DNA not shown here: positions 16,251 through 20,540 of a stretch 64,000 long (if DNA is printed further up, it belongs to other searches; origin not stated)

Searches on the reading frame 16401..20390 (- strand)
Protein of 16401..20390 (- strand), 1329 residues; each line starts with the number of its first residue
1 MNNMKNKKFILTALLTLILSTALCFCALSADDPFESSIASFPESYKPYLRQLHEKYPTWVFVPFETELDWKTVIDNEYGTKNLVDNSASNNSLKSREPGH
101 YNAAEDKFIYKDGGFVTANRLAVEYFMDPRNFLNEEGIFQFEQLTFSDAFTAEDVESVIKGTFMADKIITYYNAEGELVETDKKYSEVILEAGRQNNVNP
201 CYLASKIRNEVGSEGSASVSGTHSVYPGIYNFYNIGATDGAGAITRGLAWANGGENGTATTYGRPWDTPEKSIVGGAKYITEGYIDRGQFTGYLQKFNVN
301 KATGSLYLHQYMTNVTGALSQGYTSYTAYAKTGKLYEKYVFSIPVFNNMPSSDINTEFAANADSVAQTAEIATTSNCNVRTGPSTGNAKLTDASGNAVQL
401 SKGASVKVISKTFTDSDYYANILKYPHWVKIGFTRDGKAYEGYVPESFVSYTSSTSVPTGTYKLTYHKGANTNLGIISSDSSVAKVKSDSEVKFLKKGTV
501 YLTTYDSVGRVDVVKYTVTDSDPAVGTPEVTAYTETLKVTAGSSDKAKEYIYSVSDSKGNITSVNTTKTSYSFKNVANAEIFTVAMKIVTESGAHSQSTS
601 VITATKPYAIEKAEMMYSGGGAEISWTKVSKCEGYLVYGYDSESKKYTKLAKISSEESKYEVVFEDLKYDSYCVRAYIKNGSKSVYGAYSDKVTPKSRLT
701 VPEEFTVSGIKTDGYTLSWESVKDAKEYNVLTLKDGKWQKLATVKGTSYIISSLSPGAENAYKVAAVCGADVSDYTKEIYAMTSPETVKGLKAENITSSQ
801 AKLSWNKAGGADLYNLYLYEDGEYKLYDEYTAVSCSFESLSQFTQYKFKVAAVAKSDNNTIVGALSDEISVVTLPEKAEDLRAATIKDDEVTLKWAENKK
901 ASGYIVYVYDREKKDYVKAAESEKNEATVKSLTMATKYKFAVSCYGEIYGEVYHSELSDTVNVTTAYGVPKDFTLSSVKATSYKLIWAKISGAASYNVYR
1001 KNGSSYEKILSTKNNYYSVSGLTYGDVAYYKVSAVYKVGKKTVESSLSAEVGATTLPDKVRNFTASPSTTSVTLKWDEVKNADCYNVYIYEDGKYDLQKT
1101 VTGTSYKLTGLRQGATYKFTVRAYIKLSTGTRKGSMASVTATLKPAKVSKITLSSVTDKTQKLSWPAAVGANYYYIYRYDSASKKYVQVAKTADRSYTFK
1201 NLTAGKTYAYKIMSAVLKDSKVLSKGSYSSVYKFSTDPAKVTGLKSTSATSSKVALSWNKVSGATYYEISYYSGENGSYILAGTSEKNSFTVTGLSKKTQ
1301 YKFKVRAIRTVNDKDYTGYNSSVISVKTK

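Call 67: search_protein_families(library=pfam, proteins=[window:16401-20390:-], max_evalue=0.00001)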
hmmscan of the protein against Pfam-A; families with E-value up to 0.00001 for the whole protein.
window:16401-20390:- (1329 aa): 3 families
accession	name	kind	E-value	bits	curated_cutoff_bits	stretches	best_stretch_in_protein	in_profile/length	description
PF00041.27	fn3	-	7.4e-41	138.7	25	2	1240-1312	2-73/84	Fibronectin type III domain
PF21910.2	GH85_C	-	1.8e-14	54.4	27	0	1240-1308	5-77/95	GH85 endohexosaminidases, C-terminal domain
PF16893.11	fn3_2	-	6.3e-09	36.3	27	0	1069-1122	15-72/89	Fibronectin type III domain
